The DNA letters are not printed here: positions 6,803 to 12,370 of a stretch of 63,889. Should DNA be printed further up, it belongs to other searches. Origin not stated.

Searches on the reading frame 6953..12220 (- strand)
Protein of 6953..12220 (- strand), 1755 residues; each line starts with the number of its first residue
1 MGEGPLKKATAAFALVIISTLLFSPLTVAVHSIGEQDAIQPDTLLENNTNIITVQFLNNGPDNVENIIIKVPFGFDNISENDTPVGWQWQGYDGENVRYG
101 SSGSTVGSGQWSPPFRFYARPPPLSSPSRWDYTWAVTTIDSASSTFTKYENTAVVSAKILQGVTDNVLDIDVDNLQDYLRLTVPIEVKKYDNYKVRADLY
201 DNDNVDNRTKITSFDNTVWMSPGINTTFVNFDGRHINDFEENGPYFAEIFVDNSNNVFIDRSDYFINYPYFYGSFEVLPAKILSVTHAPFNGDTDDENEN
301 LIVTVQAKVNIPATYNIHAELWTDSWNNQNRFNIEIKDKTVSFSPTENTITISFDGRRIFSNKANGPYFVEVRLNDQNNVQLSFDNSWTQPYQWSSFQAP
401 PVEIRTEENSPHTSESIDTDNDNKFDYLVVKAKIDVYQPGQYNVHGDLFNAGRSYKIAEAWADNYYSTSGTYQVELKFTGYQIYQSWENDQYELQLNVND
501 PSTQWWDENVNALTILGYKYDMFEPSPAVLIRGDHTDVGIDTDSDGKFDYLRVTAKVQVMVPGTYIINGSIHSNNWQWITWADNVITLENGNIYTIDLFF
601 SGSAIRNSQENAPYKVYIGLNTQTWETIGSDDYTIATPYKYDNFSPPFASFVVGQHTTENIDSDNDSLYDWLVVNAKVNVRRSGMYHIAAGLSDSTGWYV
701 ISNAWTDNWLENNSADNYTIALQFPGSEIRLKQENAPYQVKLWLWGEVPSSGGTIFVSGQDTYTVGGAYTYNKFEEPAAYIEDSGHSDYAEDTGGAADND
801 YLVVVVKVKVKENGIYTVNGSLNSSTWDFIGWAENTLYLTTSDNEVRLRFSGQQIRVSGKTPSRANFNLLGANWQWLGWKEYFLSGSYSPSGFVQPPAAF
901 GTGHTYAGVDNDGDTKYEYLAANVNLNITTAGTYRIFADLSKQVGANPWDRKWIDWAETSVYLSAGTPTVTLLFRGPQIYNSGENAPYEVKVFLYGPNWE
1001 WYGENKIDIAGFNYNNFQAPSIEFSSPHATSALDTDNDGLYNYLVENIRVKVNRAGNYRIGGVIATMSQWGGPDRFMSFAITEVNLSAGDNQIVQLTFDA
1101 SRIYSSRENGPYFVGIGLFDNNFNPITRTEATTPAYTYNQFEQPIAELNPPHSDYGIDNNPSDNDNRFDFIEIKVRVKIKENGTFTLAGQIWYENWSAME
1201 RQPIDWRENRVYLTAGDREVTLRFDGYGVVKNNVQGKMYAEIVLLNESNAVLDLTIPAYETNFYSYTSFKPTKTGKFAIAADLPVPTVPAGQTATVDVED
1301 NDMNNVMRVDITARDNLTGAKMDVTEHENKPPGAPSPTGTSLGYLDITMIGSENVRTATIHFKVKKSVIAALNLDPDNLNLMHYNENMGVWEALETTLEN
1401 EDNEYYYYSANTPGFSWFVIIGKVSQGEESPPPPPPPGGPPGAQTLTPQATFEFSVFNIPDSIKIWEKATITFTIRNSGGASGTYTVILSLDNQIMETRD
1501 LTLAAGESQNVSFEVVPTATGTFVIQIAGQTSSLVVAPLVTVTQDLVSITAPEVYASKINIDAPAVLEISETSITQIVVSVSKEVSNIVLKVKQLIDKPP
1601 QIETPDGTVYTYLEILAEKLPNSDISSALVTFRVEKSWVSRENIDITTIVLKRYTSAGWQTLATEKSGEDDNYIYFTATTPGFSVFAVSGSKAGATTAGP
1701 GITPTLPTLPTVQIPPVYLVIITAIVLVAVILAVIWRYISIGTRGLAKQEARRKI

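Call 27: search_protein_families(library=pfam, proteins=[window:6953-12220:-], max_evalue=0.00001)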
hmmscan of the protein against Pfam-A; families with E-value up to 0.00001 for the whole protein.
window:6953-12220:- (1755 aa): 2 families
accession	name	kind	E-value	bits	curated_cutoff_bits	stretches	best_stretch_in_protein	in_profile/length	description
PF20943.3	DUF4785_3rd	-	1.6e-23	83.2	24.5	0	176-245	12-80/106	Domain of unknown function (DUF4785) C-terminal domain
PF07705.17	CARDB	-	1.1e-06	29.2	22.7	0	1461-1527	13-81/101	CARDB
